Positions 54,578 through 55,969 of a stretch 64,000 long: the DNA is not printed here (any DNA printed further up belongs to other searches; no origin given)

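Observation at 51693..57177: Lasso/RiPP-style accessory enzyme set with no recognisable core enzymes or precursor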

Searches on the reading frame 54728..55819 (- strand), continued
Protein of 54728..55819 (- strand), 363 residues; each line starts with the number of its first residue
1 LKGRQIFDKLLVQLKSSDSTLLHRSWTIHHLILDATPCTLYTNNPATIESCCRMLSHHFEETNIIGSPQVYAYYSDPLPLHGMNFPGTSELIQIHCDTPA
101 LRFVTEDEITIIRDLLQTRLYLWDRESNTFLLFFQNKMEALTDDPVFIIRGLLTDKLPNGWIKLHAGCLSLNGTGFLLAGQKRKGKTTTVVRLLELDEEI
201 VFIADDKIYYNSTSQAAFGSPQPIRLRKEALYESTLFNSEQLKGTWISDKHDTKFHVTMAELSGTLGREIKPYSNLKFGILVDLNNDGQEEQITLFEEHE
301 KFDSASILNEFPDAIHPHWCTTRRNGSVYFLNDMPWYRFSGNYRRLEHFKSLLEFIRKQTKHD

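Call 48: fold_search(model_id=the predicted structure, library=pdb)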
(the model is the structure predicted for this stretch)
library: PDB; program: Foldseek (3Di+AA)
matches with E <= 10: 558; with E <= 0.001: 124
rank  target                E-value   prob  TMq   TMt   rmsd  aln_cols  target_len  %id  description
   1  2pc9_D                1.4e-08  1.00  0.47  0.36   8.5       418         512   14  Crystal Structure Of ATP-Dependent Phosphoenolpyruvate Carboxykinase From Thermus thermophilus HB8 (released 2007-10-02)
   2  1j3b_B                1.6e-08  1.00  0.48  0.36   8.2       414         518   13  Crystal structure of ATP-dependent phosphoenolpyruvate carboxykinase from Thermus thermophilus HB8 (released 2003-02-11)
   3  2pc9_A                1.8e-08  1.00  0.49  0.38   8.3       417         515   14  Crystal Structure Of ATP-Dependent Phosphoenolpyruvate Carboxykinase From Thermus thermophilus HB8 (released 2007-10-02)
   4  1xkv_B                3.2e-08  1.00  0.50  0.38   8.2       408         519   14  Crystal Structure Of ATP-Dependent Phosphoenolpyruvate Carboxykinase From Thermus thermophilus HB8 (released 2005-10-11)
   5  1ii2_B                3.4e-08  1.00  0.46  0.36   8.1       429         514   10  Crystal Structure of Phosphoenolpyruvate Carboxykinase (PEPCK) from Trypanosoma cruzi (released 2001-11-21)
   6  2pc9_C                4.1e-08  1.00  0.48  0.36   8.5       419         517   13  Crystal Structure Of ATP-Dependent Phosphoenolpyruvate Carboxykinase From Thermus thermophilus HB8 (released 2007-10-02)
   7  1xkv_A                4.6e-08  1.00  0.47  0.35   8.2       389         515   14  Crystal Structure Of ATP-Dependent Phosphoenolpyruvate Carboxykinase From Thermus thermophilus HB8 (released 2005-10-11)
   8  1j3b_A                5.8e-08  1.00  0.43  0.33  11.1       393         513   13  Crystal structure of ATP-dependent phosphoenolpyruvate carboxykinase from Thermus thermophilus HB8 (released 2003-02-11)
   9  9a4u_A                1.0e-07  1.00  0.44  0.33  11.7       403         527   10  Integrative model of PCKA-QOX2 by crosslinking MS and deep learning (released 2024-09-18)
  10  6com                  1.2e-07  1.00  0.49  0.37   7.5       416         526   11  2.3A crystal structure of E. coli phosphoenolpyruvate carboxykinase mutant Asp269Asn (released 2018-04-04)
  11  1yvy_B                1.4e-07  1.00  0.47  0.36   8.2       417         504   11  Crystal structure of Anaerobiospirillum succiniciproducens phosphoenolpyruvate carboxykinase (released 2005-07-26)
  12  2pc9_B                1.7e-07  1.00  0.47  0.36   8.5       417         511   13  Crystal Structure Of ATP-Dependent Phosphoenolpyruvate Carboxykinase From Thermus thermophilus HB8 (released 2007-10-02)
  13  1yvy_A                2.4e-07  1.00  0.48  0.37   7.8       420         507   10  Crystal structure of Anaerobiospirillum succiniciproducens phosphoenolpyruvate carboxykinase (released 2005-07-26)
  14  6v2m                  3.0e-07  1.00  0.49  0.37   9.1       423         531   11  Structure of Escherichia coli Asp269Asn mutant phosphoenolpyruvate carboxykinase (released 2019-12-11)
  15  2py7                  3.2e-07  1.00  0.50  0.37   7.5       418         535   12  Crystal structure of E. coli phosphoenolpyruvate carboxykinase mutant Lys213Ser complexed with ATP-Mg2+-Mn2+ (released 2008-04-22)
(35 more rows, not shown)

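Call 53: find_related_loci(query=A3, collection=metagenome_contigs, flank=10000)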
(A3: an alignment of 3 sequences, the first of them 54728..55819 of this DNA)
Query A3 (363 aa) in metagenome_contigs; peptide patterns used: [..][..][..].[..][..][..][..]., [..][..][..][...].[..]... (x = any residue, [..] = any of these).
600 stretches matched a pattern, but none encodes a relative of the query by tblastn (E <= 1e-3).

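Call 56: find_encoding_contigs(protein=P0004, flank=8000, max_places=2)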
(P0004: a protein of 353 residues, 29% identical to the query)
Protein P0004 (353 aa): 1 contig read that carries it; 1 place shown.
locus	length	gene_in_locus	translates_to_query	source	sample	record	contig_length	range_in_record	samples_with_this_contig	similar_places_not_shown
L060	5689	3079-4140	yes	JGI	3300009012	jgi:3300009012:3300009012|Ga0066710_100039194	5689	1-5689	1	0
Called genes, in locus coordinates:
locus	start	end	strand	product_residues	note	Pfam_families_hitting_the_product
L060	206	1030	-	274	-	PF01261:AP_endonuc_2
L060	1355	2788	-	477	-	-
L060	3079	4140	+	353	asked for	-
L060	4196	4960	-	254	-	PF00535:Glycos_transf_2 (weak)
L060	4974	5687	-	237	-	?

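Call 57: find_encoding_contigs(protein=P0005, flank=8000, max_places=2)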
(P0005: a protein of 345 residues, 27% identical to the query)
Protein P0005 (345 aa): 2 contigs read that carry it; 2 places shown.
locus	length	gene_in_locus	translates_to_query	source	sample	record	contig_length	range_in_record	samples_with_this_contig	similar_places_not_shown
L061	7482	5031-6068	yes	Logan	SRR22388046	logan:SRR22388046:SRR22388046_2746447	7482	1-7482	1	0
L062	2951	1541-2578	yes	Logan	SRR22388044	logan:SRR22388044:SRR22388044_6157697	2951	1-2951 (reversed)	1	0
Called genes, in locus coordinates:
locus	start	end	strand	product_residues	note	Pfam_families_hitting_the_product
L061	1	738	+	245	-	?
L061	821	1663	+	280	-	PF00685:Sulfotransfer_1, PF13469:Sulfotransfer_3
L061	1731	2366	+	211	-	PF03781:FGE-sulfatase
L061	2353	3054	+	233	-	PF00702:Hydrolase, PF13419:HAD_2, PF13242:Hydrolase_like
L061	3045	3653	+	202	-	PF01583:APS_kinase, PF13671:AAA_33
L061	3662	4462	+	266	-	-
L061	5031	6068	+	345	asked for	-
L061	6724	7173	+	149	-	-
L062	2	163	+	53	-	?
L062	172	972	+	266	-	-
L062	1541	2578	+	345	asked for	-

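Call 58: find_encoding_contigs(protein=P0007, flank=8000, max_places=2)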
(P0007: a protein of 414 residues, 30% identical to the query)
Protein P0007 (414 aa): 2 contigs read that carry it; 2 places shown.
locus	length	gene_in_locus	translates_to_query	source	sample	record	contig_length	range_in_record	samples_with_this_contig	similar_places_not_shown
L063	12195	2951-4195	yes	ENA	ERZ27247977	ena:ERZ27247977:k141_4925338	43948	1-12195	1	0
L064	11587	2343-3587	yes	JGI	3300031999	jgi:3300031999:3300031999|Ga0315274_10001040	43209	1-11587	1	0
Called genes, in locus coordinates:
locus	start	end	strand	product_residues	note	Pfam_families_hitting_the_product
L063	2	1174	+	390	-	?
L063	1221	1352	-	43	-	-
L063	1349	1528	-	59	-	-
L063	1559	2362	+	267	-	-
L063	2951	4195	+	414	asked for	-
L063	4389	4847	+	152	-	PF00293:NUDIX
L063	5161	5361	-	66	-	PF01361:Tautomerase, PF14552:Tautomerase_2 (weak)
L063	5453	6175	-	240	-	PF00392:GntR, PF07729:FCD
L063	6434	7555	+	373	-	PF02317:Octopine_DH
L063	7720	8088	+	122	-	PF00903:Glyoxalase, PF13669:Glyoxalase_4 (faint)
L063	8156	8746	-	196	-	PF03266:NTPase_1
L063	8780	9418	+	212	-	PF12804:NTP_transf_3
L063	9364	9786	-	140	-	PF00126:HTH_1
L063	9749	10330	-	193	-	PF09819:ABC_cobalt (weak)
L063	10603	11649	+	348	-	PF02423:OCD_Mu_crystall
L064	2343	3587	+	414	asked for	-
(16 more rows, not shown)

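Call 61: search_protein_families(library=padloc, proteins=[window:54728-55819:-], max_evalue=0.01)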
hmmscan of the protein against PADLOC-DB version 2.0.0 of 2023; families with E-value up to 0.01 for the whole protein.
window:54728-55819:- (363 aa): 0 families

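Call 76: search_protein_families(library=pfam, proteins=[L003:12880-13968:-, L061:3662-4462:+], max_evalue=0.00001)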
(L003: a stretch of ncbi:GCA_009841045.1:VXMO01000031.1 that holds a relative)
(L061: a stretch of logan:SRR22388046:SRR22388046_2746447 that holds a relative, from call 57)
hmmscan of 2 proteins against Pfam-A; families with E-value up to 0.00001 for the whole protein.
L003:12880-13968:- (362 aa): 0 families

L061:3662-4462:+ (266 aa): 0 families

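Call 80: find_encoding_contigs(protein=P0094, flank=10000, max_places=3)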
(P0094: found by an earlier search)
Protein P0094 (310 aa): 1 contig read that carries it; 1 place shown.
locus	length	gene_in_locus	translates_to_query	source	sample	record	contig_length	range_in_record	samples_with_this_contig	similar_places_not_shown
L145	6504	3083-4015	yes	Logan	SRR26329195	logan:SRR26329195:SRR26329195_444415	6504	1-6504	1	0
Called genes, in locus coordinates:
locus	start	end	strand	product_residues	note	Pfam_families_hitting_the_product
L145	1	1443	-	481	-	?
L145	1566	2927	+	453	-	PF13450:NAD_binding_8, PF01593:Amino_oxidase (weak)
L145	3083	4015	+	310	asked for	-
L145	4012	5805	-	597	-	PF00005:ABC_tran, PF02463:SMC_N (weak)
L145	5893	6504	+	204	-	?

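Call 88: search_dna_similar(query=window:54728-55819:-, collection=plasmids, mode=protein, max_evalue=0.01, max_rows=25)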
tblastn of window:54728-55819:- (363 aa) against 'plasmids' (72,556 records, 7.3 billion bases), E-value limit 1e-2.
Records with a match: 11; places in all: 11; records where one place covers at least 80% of the query: 0.
Best place of each record, by identity: <60% 11.
By first word of the organism name: Agrobacterium 10; Bacillus 1.
By predicted mobility (MOB-suite, as given by PLSDB): non-mobilizable 10; conjugative 1.
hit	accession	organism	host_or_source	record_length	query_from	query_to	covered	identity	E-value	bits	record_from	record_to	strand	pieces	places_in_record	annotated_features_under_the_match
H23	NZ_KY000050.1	Agrobacterium radiobacter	-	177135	107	344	66%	26.6%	5e-11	72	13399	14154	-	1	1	hypothetical protein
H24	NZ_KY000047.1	Agrobacterium tumefaciens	-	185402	107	344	66%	26.6%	5e-11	72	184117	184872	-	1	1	hypothetical protein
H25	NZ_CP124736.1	Agrobacterium larrymoorei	-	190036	107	344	66%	26.6%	5e-11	72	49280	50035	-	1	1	hypothetical protein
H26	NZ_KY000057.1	Agrobacterium fabrum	-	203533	107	356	69%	24.8%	5e-8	62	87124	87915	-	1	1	hypothetical protein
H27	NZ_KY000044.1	Agrobacterium fabrum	-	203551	107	356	69%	24.8%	5e-8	62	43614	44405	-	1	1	hypothetical protein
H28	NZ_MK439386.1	Agrobacterium tumefaciens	Walnut gall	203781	107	356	69%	24.8%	5e-8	62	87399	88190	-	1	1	hypothetical protein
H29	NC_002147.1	Agrobacterium tumefaciens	-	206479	107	356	69%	24.8%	5e-8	62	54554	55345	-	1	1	hypothetical protein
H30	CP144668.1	Agrobacterium tumefaciens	Sedum,cell culture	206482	107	356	69%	24.8%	5e-8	62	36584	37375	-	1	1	hypothetical protein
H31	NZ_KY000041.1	Agrobacterium radiobacter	-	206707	107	356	69%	24.8%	5e-8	62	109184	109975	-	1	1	hypothetical protein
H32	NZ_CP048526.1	Agrobacterium tumefaciens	walnut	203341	107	356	69%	24.4%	8e-8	62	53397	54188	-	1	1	hypothetical protein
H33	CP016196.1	Bacillus thuringiensis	organism,soil sample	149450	160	256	27%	31.6%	2e-3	48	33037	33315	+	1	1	hypothetical protein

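Call 91: get_annotated_region(hit=H29, flank=7000)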
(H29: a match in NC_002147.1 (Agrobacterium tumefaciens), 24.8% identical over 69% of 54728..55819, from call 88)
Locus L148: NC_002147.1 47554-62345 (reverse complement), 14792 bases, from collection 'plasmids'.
description: Agrobacterium tumefaciens plasmid pTi-SAKURA, complete sequence
organism: Agrobacterium tumefaciens (NCBI taxid 358)
taxonomy: Bacteria; Pseudomonadota; Alphaproteobacteria; Hyphomicrobiales; Rhizobiaceae; Agrobacterium; Agrobacterium tumefaciens
host: -; source: -; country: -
typing (MOB-suite, as given by PLSDB): non-mobilizable; replicon rep_cluster_490; mating-pair formation MPF_T
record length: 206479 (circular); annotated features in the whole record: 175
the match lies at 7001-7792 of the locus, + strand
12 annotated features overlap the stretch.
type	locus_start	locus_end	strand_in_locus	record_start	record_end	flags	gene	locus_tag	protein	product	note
CDS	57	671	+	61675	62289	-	-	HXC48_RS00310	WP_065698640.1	LysE family translocator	-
CDS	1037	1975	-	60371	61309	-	-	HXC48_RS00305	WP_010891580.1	hypothetical protein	-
CDS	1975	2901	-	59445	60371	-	-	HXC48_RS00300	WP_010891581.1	ArdC family protein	-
CDS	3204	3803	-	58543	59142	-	-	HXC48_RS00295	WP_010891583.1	hypothetical protein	-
CDS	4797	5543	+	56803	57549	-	-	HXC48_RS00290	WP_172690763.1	sulfatase-like hydrolase/transferase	-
CDS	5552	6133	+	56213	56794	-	-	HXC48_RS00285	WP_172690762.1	hypothetical protein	-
CDS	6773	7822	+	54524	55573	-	-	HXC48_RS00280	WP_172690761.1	hypothetical protein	-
CDS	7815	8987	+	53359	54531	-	-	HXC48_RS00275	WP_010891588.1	MFS transporter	GO:0055085 - transmembrane transport [Evidence IEA]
CDS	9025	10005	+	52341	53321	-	-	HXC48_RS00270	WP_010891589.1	hypothetical protein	-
CDS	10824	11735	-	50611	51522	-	-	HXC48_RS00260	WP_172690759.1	LysR family transcriptional regulator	GO:0006355 - regulation of DNA-templated transcription [Evidence IEA]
CDS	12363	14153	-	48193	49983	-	-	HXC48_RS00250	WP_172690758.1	ParB N-terminal domain-containing protein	-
CDS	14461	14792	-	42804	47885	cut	-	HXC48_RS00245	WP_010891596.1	hypothetical protein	-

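Call 97: search_protein_families(library=ncbifam, proteins=[L148:6773-7822:+], max_evalue=0.001)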
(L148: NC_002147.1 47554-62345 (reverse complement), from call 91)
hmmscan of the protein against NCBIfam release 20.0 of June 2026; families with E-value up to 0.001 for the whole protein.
L148:6773-7822:+ (349 aa): 4 families
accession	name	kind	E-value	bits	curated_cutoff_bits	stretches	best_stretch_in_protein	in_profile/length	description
TIGR04355.1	HprK_rel_B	hypoth_equivalog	1.1e-10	41.2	200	1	86-189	102-202/351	HprK-related kinase B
TIGR00679.1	hpr-ser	equivalog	5.2e-08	32.5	240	1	127-187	128-188/300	HPr(Ser) kinase/phosphatase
TIGR04249.1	SCM_chp_ScmC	equivalog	3.6e-05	23.3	125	1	123-187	118-181/292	SynChlorMet cassette protein ScmC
NF006821.0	PRK09344.1-3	subfamily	0.0001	21.1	369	1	77-183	145-265/525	phosphoenolpyruvate carboxykinase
